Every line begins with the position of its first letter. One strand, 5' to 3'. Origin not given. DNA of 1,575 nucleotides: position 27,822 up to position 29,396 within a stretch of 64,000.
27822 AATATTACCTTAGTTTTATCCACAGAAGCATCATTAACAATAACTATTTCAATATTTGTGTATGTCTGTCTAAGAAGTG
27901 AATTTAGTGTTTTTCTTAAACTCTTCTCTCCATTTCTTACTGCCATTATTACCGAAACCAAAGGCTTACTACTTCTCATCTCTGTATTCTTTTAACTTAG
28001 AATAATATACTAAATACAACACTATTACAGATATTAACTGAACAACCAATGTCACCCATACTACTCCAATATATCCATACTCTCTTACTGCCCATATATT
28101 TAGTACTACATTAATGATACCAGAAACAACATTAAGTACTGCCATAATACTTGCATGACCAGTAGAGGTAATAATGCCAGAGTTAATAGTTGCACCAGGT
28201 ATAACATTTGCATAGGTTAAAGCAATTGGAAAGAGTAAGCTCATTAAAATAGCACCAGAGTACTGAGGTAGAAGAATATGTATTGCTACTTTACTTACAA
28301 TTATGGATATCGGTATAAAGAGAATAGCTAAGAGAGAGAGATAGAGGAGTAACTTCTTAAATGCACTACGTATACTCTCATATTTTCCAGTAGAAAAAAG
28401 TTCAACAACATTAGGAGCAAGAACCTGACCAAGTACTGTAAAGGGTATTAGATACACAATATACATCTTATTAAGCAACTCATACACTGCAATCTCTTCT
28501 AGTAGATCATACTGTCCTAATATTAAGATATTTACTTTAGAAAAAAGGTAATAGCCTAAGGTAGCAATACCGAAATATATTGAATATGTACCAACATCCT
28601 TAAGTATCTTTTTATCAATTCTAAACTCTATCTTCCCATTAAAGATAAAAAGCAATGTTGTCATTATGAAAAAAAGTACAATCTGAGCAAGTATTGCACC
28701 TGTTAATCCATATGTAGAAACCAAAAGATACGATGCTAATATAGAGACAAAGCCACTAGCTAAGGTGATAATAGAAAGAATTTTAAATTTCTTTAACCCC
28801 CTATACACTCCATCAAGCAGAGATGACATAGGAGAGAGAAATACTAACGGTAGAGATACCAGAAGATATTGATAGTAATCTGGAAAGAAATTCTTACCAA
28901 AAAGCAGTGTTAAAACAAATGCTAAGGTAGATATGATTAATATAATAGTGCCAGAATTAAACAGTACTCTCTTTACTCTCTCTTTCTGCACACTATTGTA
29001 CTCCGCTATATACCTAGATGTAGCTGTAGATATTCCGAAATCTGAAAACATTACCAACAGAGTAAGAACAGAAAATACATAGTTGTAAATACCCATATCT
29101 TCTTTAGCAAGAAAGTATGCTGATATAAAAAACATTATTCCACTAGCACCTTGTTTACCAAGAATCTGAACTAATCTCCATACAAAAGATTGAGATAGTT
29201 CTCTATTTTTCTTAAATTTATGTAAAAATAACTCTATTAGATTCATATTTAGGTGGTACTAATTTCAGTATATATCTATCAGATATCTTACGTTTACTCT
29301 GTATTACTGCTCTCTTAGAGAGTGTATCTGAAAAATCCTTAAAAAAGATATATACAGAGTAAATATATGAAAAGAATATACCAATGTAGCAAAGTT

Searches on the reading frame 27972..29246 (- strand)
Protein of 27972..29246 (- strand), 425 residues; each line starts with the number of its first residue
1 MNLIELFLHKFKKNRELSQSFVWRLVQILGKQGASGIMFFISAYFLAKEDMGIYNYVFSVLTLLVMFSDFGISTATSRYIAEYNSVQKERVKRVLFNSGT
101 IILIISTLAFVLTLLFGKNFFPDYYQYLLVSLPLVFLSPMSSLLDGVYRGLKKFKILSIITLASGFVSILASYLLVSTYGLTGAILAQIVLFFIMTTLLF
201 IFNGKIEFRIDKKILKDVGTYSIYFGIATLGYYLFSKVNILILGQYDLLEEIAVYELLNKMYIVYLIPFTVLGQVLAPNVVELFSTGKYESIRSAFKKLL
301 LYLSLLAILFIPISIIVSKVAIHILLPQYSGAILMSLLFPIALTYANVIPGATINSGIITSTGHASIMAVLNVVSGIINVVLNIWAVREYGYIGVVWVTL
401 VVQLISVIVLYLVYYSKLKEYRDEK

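Call 73: search_protein_families(library=pfam, proteins=[window:27972-29246:-], max_evalue=0.00001)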
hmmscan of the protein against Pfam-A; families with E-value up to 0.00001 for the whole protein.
window:27972-29246:- (425 aa): 2 families
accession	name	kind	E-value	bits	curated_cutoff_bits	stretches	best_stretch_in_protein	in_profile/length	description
PF01943.22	Polysacc_synt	-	1.2e-21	77.8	28.2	1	20-282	4-272/274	Polysaccharide biosynthesis protein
PF13440.11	Polysacc_synt_3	-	1.5e-11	44.5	23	1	44-326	4-284/293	Polysaccharide biosynthesis protein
